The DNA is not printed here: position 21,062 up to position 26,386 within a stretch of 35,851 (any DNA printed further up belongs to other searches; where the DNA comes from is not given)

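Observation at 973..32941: About 30-kb, 20-gene single-strand operon: an S-layer-tethered glycan utilisation system with no recognisable classical glycoside hydrolase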

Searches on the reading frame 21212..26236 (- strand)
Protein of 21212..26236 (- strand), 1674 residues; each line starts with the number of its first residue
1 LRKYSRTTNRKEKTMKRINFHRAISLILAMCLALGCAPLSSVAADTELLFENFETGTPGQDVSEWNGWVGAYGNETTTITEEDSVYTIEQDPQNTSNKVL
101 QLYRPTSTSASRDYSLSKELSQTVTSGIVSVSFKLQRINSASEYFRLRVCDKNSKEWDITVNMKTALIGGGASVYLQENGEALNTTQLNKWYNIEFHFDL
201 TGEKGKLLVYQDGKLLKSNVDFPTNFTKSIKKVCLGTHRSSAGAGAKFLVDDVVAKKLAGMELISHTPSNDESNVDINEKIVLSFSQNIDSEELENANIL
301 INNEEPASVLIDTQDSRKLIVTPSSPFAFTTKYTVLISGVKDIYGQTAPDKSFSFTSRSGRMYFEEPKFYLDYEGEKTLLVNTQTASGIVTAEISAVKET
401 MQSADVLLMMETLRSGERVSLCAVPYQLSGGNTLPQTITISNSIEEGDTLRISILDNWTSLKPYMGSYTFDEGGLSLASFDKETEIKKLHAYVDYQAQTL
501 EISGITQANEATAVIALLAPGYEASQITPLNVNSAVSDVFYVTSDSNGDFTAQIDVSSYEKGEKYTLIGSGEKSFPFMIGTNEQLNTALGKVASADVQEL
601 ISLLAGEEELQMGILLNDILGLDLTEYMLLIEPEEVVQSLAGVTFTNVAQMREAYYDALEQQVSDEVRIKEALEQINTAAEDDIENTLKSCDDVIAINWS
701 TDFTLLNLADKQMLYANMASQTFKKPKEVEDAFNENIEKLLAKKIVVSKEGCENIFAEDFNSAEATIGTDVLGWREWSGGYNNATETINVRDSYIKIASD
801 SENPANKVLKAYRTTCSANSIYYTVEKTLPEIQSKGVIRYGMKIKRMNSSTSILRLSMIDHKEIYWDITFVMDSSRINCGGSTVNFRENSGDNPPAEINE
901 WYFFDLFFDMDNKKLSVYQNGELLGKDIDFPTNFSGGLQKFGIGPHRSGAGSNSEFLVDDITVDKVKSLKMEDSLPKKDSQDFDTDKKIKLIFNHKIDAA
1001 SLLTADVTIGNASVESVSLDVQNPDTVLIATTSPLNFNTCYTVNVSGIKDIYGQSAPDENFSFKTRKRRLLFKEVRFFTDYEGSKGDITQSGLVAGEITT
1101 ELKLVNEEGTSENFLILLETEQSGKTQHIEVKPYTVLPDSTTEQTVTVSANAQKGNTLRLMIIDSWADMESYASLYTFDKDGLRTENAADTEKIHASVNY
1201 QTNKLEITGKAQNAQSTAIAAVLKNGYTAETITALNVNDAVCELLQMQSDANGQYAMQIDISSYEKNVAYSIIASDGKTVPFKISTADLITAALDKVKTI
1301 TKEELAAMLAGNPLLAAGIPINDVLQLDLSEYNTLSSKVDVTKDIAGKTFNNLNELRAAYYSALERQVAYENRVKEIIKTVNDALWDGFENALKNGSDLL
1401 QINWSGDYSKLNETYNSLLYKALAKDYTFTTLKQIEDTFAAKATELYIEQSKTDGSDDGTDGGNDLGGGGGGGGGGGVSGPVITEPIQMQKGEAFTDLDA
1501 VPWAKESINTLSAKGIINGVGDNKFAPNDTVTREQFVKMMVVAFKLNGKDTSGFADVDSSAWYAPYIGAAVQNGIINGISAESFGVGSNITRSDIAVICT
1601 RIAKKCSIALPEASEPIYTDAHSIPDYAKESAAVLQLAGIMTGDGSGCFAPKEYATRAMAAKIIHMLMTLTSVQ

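Call 3: search_protein_families(library=pfam, proteins=[window:21212-26236:-], max_evalue=0.01)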
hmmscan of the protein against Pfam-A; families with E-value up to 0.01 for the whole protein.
window:21212-26236:- (1674 aa): 4 families
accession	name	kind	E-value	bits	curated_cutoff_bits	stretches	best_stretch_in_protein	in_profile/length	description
PF00395.25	SLH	-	7.3e-31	106.3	20.8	3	1495-1536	2-43/44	S-layer homology domain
PF13205.12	Big_5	-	1.1e-23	84.3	23.6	2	262-356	6-104/105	Bacterial Ig-like domain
PF13385.13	Laminin_G_3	-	1e-07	32.7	27.6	0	139-253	40-138/151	Concanavalin A-like lectin/glucanases superfamily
PF04234.18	CopC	-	0.0047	18.3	23.3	0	262-323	3-62/92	CopC domain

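Call 5: search_protein_families(library=ncbifam, proteins=[window:21212-26236:-], max_evalue=0.01)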
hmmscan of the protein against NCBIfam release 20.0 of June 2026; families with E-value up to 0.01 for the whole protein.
window:21212-26236:- (1674 aa): 4 families
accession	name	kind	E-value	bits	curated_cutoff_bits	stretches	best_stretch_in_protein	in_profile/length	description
NF033190.2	inl_like_NEAT_1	exception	2.2e-12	46.1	1275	2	1554-1665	582-688/754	NEAT domain-containing leucine-rich repeat protein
NF045517.1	halo_surf_dom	domain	0.00054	20.1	40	0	543-568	46-71/88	BGTF surface domain-containing protein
TIGR00916.1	2A0604s01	subfamily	0.00055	19.6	148.6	0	1194-1250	30-87/231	SecD/SecF family protein translocase subunit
NF033814.1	copper_CopC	equivalog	0.00063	20.1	95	0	258-335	9-86/107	copper homeostasis periplasmic binding protein CopC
